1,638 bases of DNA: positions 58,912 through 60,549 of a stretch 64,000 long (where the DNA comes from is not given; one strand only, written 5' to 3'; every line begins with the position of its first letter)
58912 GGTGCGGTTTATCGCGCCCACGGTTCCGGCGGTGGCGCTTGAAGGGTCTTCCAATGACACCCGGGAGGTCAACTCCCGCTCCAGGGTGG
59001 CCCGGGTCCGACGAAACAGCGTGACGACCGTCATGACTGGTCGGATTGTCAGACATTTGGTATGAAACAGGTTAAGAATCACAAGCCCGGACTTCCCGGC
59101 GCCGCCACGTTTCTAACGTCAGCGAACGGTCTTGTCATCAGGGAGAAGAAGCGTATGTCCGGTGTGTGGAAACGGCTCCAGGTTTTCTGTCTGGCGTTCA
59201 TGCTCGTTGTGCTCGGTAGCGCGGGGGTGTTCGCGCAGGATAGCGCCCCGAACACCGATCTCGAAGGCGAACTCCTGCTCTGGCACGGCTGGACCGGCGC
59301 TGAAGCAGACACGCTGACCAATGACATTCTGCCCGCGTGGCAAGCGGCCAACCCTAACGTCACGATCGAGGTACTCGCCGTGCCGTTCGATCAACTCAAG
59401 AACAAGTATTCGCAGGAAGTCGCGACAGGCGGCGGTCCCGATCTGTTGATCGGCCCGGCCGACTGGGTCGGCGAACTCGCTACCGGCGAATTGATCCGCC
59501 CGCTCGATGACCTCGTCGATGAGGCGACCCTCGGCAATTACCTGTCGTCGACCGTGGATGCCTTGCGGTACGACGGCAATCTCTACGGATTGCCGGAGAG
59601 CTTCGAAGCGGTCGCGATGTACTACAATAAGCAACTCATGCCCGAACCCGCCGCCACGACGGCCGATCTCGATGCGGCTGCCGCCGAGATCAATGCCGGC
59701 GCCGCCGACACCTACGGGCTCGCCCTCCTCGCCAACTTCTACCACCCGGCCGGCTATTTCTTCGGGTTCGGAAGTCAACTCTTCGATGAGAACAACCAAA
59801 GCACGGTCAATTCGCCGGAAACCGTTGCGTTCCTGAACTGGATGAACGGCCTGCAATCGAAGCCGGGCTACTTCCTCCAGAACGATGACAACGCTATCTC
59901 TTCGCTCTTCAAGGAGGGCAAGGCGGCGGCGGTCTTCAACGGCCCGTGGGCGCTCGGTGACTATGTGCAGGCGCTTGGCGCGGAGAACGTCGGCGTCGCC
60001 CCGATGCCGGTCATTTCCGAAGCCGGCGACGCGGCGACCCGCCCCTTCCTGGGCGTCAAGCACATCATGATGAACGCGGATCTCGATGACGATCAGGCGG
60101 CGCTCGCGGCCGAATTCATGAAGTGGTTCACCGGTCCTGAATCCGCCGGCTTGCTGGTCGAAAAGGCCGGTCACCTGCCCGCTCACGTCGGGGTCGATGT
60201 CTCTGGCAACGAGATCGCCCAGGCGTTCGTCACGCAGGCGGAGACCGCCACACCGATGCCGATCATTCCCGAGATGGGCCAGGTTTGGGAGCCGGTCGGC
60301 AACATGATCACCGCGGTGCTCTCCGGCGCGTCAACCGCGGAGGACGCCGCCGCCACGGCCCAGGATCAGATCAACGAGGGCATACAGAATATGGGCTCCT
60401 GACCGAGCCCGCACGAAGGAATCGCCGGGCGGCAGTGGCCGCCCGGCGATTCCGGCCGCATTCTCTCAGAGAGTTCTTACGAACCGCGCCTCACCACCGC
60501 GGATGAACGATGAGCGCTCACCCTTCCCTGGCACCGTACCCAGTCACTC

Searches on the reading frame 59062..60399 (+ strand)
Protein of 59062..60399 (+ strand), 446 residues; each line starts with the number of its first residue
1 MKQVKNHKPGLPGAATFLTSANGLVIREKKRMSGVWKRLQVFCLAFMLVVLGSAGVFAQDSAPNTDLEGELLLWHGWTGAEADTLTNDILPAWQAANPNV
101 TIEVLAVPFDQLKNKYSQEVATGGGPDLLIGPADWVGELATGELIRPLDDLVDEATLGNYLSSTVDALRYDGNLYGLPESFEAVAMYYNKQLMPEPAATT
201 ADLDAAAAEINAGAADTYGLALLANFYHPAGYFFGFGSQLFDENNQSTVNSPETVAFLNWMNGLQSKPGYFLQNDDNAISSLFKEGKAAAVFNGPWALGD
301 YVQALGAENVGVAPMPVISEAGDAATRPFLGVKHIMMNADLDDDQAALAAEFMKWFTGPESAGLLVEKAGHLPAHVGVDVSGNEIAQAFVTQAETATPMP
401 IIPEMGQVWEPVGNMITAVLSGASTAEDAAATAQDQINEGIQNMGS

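Call 101: search_protein_families(library=pfam, proteins=[window:59062-60399:+], max_evalue=0.0001)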
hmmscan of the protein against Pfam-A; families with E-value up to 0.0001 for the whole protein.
window:59062-60399:+ (446 aa): 2 families
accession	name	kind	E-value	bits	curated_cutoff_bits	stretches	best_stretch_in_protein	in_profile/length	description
PF13416.11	SBP_bac_8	-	3.9e-37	129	27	1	94-375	7-262/279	Bacterial extracellular solute-binding protein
PF01547.30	SBP_bac_1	-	6.6e-34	118.7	26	1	82-361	5-305/307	Bacterial extracellular solute-binding protein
